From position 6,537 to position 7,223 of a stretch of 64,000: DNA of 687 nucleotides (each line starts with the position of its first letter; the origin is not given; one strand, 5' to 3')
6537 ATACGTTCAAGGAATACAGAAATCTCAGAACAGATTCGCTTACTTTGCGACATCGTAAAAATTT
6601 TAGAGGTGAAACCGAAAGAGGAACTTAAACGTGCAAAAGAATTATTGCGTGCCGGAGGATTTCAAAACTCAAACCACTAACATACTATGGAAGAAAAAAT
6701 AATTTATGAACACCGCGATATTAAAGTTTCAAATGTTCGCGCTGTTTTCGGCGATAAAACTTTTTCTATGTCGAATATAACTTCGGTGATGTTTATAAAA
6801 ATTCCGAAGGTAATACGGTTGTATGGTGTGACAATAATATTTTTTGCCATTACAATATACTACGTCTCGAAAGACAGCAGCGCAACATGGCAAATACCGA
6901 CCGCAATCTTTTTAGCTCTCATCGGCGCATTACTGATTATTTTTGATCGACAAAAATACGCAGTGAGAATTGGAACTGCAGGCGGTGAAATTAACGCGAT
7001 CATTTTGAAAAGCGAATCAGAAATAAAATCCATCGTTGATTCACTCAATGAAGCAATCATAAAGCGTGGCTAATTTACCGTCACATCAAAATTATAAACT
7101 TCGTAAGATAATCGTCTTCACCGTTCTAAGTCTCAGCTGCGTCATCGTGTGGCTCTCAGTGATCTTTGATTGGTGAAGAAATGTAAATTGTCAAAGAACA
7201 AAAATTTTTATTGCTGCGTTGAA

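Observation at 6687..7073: Repressor-coupled small membrane protein: candidate superinfection-exclusion or abortive-infection gene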

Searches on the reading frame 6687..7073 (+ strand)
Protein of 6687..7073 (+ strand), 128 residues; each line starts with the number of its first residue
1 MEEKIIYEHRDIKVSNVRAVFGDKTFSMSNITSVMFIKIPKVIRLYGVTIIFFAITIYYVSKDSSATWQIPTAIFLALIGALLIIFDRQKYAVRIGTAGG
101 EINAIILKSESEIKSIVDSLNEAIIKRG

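Call 3: search_protein_families(library=pfam, proteins=[window:6687-7073:+], max_evalue=1)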
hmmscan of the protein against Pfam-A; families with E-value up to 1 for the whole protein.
window:6687-7073:+ (128 aa): 2 families
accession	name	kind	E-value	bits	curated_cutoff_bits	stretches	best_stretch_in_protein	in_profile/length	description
PF19744.4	DUF6232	-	1.9e-14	54.5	27.4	1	12-124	1-117/117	Family of unknown function (DUF6232)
PF11712.13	Vma12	-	0.2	12.1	25.5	1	48-85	83-119/137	Endoplasmic reticulum-based factor for assembly of V-ATPase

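Call 4: search_protein_families(library=phrogs, proteins=[window:6687-7073:+], max_evalue=1)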
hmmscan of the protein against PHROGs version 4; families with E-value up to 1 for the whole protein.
window:6687-7073:+ (128 aa): 1 family
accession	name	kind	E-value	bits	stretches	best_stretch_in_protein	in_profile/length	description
phrog_23009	-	unknown function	2.7e-11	44.6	1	1-128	1-124/124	-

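Call 8: find_homologous_proteins(query=window:6687-7073:+, max_evalue=0.001)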
Query window:6687-7073:+ (128 aa): 1 proteins with E <= 0.001 among 23 candidates.
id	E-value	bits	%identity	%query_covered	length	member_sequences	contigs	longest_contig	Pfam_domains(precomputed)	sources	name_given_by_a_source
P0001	6.2e-73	260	100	100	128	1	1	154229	PF19744.5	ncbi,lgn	-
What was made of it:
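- Tried and rejected: The word-indexed homologue search of the target returned only the protein itself (call 8).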

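Call 9: search_protein_families(library=padloc, proteins=[window:6687-7073:+], max_evalue=1)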
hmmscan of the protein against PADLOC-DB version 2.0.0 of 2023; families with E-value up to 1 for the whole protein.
window:6687-7073:+ (128 aa): 0 families

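Call 10: search_protein_families(library=ncbifam, proteins=[window:6687-7073:+], max_evalue=1)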
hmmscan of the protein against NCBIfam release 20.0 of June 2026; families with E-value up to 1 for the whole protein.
window:6687-7073:+ (128 aa): 2 families
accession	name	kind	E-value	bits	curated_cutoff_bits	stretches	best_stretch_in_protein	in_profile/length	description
NF041012.2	T4P_ComGB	equivalog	0.056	12.8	240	1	25-97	138-210/332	competence type IV pilus assembly protein ComGB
NF046000.1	MAG1210_fam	subfamily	0.45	9.1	275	1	30-121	58-146/550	MAG1210 family protein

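Call 12: find_encoding_contigs(protein=P0001, flank=10000, max_places=4)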
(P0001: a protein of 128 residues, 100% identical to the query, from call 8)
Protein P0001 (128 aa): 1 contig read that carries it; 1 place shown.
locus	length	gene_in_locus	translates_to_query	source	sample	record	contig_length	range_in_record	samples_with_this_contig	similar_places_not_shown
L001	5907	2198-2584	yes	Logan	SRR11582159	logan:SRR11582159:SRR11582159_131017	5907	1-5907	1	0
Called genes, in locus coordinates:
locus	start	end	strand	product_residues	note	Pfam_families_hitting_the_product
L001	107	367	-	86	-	-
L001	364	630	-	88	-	-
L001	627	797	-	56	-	-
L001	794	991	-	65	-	-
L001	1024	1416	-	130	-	-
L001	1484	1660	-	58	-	-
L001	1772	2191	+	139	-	-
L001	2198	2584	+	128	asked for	PF19744:DUF6232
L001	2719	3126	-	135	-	-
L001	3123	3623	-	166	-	-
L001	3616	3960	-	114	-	-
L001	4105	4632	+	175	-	-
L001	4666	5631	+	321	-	-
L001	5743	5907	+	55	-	?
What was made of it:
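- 7066..7176 (+): Possible 36-aa single-TM peptide ORF with a GTG start that overlaps the DUF6232 stop by 8 nt. Uncertain. Not called in the Logan assembly (call 12).
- On Pfam DUF6232 (PF19744): The precomputed annotation also gives PF19744 (calls 8, 12).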

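Call 19: search_protein_representatives(protein=window:6687-7073:+)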
Query: 128 residues. Proteins with E-value up to 0.001 (for the whole library): 977; up to 1e-10: 100; up to 1e-30: 1. The best 150 are listed.
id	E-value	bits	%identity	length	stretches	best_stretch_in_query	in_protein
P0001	2.0e-73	260.1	100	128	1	1-128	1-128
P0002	2.2e-16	76.3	35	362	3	2-128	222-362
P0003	3.2e-16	75.8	29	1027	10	57-107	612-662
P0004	3.5e-16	75.7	43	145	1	2-128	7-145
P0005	1.1e-15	74.1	34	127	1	1-128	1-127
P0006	2.2e-15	73.1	40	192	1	2-128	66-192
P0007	3.4e-15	72.5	35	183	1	2-128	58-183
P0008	5.0e-15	71.9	39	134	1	2-128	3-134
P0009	5.3e-15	71.8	34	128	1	2-128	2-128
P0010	1.0e-14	71.0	38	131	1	2-126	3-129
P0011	1.0e-14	70.9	37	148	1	2-128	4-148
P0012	1.5e-14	70.4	37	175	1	3-128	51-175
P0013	2.4e-14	69.7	43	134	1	1-128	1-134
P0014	3.4e-14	69.2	38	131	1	2-128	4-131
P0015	3.5e-14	69.2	37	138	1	2-128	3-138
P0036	7.7e-13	64.9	42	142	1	1-128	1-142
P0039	1.0e-12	64.5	45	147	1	1-128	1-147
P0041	1.2e-12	64.3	36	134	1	4-128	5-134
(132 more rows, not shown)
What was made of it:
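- Checked: It also has 977 relatives at E<=1e-3 among 1.84 billion cluster representatives (call 19).
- Pfam DUF6232 above the gathering score (call 3); 977 relatives (call 19).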

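Call 24: search_dna_similar(query=window:6687-7070:+, collection=phages, mode=protein, max_evalue=0.01, max_rows=40)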
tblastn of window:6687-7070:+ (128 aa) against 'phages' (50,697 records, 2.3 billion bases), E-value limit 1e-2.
No match.

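Call 25: find_encoding_contigs(protein=P0004, flank=6000, max_places=3)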
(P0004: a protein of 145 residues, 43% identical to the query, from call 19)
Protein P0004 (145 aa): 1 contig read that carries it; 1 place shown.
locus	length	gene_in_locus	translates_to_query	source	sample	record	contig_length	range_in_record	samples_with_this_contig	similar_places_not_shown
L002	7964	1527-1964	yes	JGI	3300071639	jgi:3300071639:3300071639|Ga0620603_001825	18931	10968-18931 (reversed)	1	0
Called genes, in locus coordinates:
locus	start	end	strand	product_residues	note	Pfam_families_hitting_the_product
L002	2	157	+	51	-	?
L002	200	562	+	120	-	PF11950:DUF3467 (weak)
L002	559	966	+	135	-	-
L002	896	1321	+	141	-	PF01850:PIN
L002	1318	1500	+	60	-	-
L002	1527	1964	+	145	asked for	PF19744:DUF6232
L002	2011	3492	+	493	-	PF00239:Resolvase, PF07508:Recombinase, PF13408:Zn_ribbon_recom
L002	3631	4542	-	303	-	-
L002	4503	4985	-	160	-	-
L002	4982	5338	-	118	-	-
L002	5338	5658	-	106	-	-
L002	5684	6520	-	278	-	PF01551:Peptidase_M23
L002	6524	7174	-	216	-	-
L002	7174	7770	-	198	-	-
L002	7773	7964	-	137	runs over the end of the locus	-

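Call 26: find_homologous_proteins(query=A1, max_evalue=0.00001)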
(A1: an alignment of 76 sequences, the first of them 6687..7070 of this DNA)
Query A1 (76 sequences) (128 aa, profile of the alignment): 29 proteins with E <= 0.00001 among 8000 candidates.
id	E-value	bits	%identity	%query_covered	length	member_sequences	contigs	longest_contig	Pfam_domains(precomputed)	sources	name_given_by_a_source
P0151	2.3e-40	156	36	99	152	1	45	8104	PF19744.5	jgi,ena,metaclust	metaclust:\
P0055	4.5e-39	151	34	100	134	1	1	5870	PF19744.5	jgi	jgi:hypothetical protein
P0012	1.0e-38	150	37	98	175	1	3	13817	PF19744.5,PF13248.12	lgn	-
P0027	8.2e-38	147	32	98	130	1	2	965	PF19744.5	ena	-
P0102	1.8e-37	146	36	99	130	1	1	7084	PF19744.5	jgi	jgi:hypothetical protein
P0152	1.4e-34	137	32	99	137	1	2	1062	PF19744.5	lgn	-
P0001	1.4e-34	137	100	100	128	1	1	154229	PF19744.5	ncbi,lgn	-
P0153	4.1e-32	129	28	98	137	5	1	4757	PF19744.5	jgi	-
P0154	1.1e-31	127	29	99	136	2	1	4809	PF19744.5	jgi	-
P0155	5.0e-31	125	28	97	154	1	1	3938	PF19744.5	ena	-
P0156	2.8e-30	123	34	95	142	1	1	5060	PF19744.5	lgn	-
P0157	3.4e-30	123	28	99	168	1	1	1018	PF13240.12,PF19744.5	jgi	jgi:hypothetical protein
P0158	5.4e-30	122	30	100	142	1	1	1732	PF19744.5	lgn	-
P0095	8.2e-28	115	30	98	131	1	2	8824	PF19744.5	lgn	-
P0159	2.5e-25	107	33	99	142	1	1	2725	PF19744.5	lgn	-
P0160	3.3e-23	100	27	98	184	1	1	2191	PF19744.5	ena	-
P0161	1.4e-21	95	24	98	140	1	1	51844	PF19744.5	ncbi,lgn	-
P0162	1.9e-21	94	23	98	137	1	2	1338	PF19744.5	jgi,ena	-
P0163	3.9e-21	93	27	96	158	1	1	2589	PF19744.5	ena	-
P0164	8.8e-19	86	51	38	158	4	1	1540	PF19744.5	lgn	-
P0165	4.5e-18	83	51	38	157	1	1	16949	PF19744.5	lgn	-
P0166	5.5e-18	83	38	56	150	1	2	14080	PF19744.5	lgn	-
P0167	7.4e-17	80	44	28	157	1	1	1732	PF19744.5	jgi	jgi:hypothetical protein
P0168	3.5e-16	77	48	38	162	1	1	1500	PF19744.5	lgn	-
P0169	9.7e-16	76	43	38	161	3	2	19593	PF19744.5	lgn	-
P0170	1.2e-15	76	51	37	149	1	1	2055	PF19744.5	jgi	-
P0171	3.5e-14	71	47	37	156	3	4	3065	PF19744.5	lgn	-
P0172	3.3e-13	68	45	38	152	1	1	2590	PF19744.5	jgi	jgi:Family of unknown function (DUF6232)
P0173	3.2e-11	61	23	81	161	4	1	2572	PF19744.5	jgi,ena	-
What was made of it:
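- Tried and rejected: With the family alignment it returned only 29 proteins and no names (call 26).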

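Call 30: predict_structure(alignment_id=A1)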
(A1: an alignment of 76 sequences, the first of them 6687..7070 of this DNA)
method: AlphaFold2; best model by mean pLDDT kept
length: 128 residues; sequences in the alignment: 76
mean_pLDDT: 96.1   pTM: 0.79
mean pLDDT of the five models: 96.1, 95.9, 95.8, 95.5, 95.4
residues with pLDDT >= 90: 121; 70-90: 7; 50-70: 0; < 50: 0
segments of 3 or more residues with pLDDT < 50: none
pLDDT, mean of each block of 10 residues (from residue 1): 95 98 97 97 93 97 93 97 93 98 97 98 94
secondary structure, 60 per line:
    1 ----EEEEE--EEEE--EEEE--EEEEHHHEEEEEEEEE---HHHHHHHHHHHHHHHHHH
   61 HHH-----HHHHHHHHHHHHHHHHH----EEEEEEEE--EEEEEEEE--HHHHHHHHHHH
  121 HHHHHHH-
elements in order: E5-9 E12-15 E18-21 E24-27 E31-39 H43-63 H69-85 E90-97 E100-107 H110-127
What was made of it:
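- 6687..7073 (+): DUF6232-family gene, 128 aa: a membrane-anchored split PH-like protein. AF2 pLDDT 96.1 (call 30).
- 6687..6806 (+): N-terminal half of the PH-like domain (residues 1-40, strands b1-b5). Carries the family motif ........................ AF2 strands 5-9, 12-15, 18-21, 24-27 and 31-39 (call 30).
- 6813..6941 (+): Transmembrane hairpin (TM1 residues 43-63, short loop 64-68, TM2 residues 69-85) inserted between b5 and b6. AF2 helices (call 30).
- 6954..7067 (+): C-terminal half of the PH-like domain (strands b6 and b7 at residues 90-107, capping helix at 110-127). Carries the family motif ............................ AF2 (call 30).
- On PH-like fold superfamily (bacterial PH domains): In the AF2 model (pLDDT 96.1) the order is b1-b5, hairpin, b6-b7, helix (call 30).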

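Call 33: fold_search(model_id=the predicted structure, library=pdb)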
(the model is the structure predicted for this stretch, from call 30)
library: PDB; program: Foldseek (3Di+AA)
matches with E <= 10: 197; with E <= 0.001: 0
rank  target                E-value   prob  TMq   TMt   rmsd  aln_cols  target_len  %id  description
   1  7ojf_A                2.1e-01  0.25  0.22  0.21   8.2        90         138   14  CRYO-EM STRUCTURE OF SLYB13-BAMA FROM ESCHERICHIA COLI. (released 2022-07-27)
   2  7n9z_F                4.0e-01  0.14  0.22  0.07  10.7        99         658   14  E. coli cytochrome bo3 in MSP nanodisc (released 2021-09-01)
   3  3gfa_A                9.4e-01  0.12  0.25  0.17  15.8       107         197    9  Crystal structure of a putative nitroreductase in complex with fmn (cd3205) from clostridium difficile 630 at 1.35 A r (released 2009-03-17)
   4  3e20_B                1.1e+00  0.14  0.28  0.15  16.0       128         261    8  Crystal structure of S.pombe eRF1/eRF3 complex (released 2009-05-19)
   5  9y1o_A                1.1e+00  0.09  0.20  0.12  18.1        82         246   15  The structure of the Plasmodium falciparum 20S proteasome (released 2025-10-08)
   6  3voq_B                1.3e+00  0.33  0.41  0.45   8.6       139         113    5  Crystal structure of the pleckstrin homology domain of human Sin1, a TORC2 subunit (released 2012-04-11)
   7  7muq_AG               1.3e+00  0.09  0.29  0.24  11.7       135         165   13  Reconstruction of the Legionella pneumophila Dot/Icm T4SS 3DVA Map 1 (released 2021-10-06)
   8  3gfa_B                1.4e+00  0.10  0.25  0.18  15.9       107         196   10  Crystal structure of a putative nitroreductase in complex with fmn (cd3205) from clostridium difficile 630 at 1.35 A r (released 2009-03-17)
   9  8tt3_H                1.5e+00  0.15  0.29  0.16  14.1        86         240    8  S. thermodepolymerans KpsM-KpsE in Glycolipid 2 state with rigid body fitted KpsT (released 2024-04-17)
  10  7xmc_A                1.6e+00  0.08  0.22  0.07  10.9        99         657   14  Cryo-EM structure of Cytochrome bo3 from Escherichia coli, apo structure with DMSO (released 2022-12-21)
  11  7sax_G                1.8e+00  0.21  0.21  0.41   4.7        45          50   11  Structure of GldLM, the proton-powered motor that drives Type IX protein secretion and gliding motility in Sphingobact (released 2022-03-23)
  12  8gym_B                1.8e+00  0.20  0.32  0.11   8.6        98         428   10  Cryo-EM structure of Tetrahymena thermophila respiratory mega-complex MC IV2+(I+III2+II)2 (released 2023-06-14)
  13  8b6h_DR               2.1e+00  0.21  0.31  0.17  10.1       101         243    6  Cryo-EM structure of cytochrome c oxidase dimer (complex IV) from respiratory supercomplex of Tetrahymena thermophila (released 2023-03-29)
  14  7lc1_D                2.1e+00  0.15  0.38  0.25   9.0       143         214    7  Crystal Structure of KRAS4b (GMPPNP-bound) in complex with the RBD-PH domains of SIN1 (released 2021-08-04)
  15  5nlv                  2.1e+00  0.15  0.32  0.14   7.4       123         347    8  Brag2 Sec7-PH (390-763) (released 2017-09-27)
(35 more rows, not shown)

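Call 35: find_related_loci(query=A2, collection=viral_contigs, flank=6000)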
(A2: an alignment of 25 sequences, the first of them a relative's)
Query A2 (183 aa) in viral_contigs; peptide patterns used: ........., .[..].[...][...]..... (x = any residue, [..] = any of these).
22 stretches matched a pattern; 3 encode a relative of the query (tblastn E <= 1e-3); 3 distinct loci.
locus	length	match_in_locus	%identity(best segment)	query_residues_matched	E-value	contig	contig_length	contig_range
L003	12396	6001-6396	43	59-183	7e-25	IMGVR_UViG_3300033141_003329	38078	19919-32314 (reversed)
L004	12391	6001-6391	54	58-183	2e-15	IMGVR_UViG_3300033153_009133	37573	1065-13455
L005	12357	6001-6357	34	58-183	4e-15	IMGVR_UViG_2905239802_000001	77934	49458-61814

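Call 39: find_encoding_contigs(protein=P0161, flank=8000, max_places=3)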
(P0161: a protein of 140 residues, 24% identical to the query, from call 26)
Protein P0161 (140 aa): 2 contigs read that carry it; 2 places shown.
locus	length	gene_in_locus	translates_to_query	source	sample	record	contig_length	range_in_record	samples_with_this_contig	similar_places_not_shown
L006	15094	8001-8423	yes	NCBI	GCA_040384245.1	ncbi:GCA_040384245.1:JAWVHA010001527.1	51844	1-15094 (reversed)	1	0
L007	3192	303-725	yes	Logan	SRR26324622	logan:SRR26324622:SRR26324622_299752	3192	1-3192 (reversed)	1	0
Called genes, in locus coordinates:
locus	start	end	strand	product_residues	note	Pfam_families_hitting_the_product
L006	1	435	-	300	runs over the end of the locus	-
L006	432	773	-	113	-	PF22479:Pam3_gp18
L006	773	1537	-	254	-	PF21821:Dit_like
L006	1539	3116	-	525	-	-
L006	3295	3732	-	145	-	PF21822:Phage_TAC_15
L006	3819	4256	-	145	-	PF11681:Phage_Tube_PhiTE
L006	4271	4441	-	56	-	-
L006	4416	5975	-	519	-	-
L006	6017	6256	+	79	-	-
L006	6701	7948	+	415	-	PF00589:Phage_integrase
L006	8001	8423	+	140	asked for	PF19744:DUF6232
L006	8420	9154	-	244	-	-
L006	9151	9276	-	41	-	-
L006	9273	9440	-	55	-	-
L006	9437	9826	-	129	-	-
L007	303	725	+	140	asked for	PF19744:DUF6232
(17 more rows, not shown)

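Call 40: find_encoding_contigs(protein=P0169, flank=8000, max_places=3)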
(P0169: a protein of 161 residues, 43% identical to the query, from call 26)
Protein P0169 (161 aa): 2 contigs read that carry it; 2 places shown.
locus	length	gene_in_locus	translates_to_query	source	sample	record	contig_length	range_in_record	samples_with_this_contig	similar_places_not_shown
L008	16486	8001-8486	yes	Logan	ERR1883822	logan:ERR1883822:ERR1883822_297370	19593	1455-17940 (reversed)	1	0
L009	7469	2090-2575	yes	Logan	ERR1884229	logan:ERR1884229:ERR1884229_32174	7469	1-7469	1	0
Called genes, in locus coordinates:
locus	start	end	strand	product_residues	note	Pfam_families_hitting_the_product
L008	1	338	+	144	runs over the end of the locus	-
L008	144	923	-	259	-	PF28545:1TM_TonB_rel, PF03544:TonB_C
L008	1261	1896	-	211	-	PF09347:DUF1989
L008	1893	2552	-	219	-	PF08892:YqcI_YcgG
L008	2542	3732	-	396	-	-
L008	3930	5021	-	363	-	PF01594:AI-2E_transport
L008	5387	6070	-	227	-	PF00702:Hydrolase, PF12689:Acid_PPase (faint), PF13419:HAD_2 (weak)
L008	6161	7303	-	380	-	PF12895:ANAPC3 (faint), PF21033:RMD1-3 (faint), PF13371:TPR_9 (faint), PF13424:TPR_12 (faint), PF23914:TPR_CcmH_CycH (faint), PF25063:ARM_TT21_C (faint), PF00515:TPR_1 (weak), PF13414:TPR_11, +8 more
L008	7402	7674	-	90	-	-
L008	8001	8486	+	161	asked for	PF19744:DUF6232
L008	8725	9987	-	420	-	PF01757:Acyl_transf_3 (weak), PF07786:HGSNAT_cat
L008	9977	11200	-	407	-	-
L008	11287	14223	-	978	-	PF13620:CarboxypepD_reg, PF13715:CarbopepD_reg_2, PF07715:Plug, PF00593:TonB_dep_Rec_b-barrel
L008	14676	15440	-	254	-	PF13573:SprB (weak)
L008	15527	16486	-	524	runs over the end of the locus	PF07452:CHRD (weak), PF07731:Cu-oxidase_2 (faint), PF13711:DUF4160 (faint), PF08460:SH3_5 (faint)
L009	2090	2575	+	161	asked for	PF19744:DUF6232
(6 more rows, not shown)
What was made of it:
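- L008 lies among TonB-receptor and transport genes (call 40).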

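Call 41: find_encoding_contigs(protein=P0012, flank=8000, max_places=3)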
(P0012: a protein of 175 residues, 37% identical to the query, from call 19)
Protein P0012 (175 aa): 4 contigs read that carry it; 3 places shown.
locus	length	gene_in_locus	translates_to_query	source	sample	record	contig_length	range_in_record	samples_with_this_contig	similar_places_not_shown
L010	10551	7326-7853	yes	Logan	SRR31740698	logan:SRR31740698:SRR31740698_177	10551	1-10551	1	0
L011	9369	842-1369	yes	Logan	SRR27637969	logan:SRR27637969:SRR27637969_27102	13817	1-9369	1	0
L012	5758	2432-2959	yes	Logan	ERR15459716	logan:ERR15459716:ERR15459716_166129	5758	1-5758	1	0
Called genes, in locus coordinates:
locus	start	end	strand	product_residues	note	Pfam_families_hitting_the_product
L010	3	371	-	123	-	?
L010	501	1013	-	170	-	-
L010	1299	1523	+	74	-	PF13443:HTH_26, PF01381:HTH_3, PF13560:HTH_31 (weak)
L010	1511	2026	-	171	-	-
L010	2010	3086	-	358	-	-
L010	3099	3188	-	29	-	-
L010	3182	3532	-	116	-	PF06356:DUF1064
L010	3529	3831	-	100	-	-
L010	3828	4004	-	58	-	-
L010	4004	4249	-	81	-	-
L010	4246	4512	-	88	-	-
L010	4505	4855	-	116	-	-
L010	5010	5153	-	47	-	-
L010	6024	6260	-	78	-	-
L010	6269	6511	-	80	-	PF12844:HTH_19, PF13560:HTH_31, PF01381:HTH_3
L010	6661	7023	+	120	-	PF01381:HTH_3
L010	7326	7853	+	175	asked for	PF13248:Zn_ribbon_3 (weak), PF19744:DUF6232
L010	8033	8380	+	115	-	-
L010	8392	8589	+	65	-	-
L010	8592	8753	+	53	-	-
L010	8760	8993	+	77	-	-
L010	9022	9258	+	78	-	-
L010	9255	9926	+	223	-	-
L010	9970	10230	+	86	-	-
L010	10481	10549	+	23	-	?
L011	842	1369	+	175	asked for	PF13248:Zn_ribbon_3 (weak), PF19744:DUF6232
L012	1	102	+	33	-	?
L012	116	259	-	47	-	-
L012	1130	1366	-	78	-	-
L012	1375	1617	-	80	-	PF12844:HTH_19, PF13560:HTH_31, PF01381:HTH_3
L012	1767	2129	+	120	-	PF01381:HTH_3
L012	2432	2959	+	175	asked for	PF13248:Zn_ribbon_3 (weak), PF19744:DUF6232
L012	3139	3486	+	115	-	-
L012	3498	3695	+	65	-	-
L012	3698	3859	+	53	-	-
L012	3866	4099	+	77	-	-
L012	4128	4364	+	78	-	-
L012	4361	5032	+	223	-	-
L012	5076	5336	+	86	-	-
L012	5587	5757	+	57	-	?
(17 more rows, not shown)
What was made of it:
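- L010-L012 repeat the cro-like / HTH_3 / DUF6232 layout (call 41).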
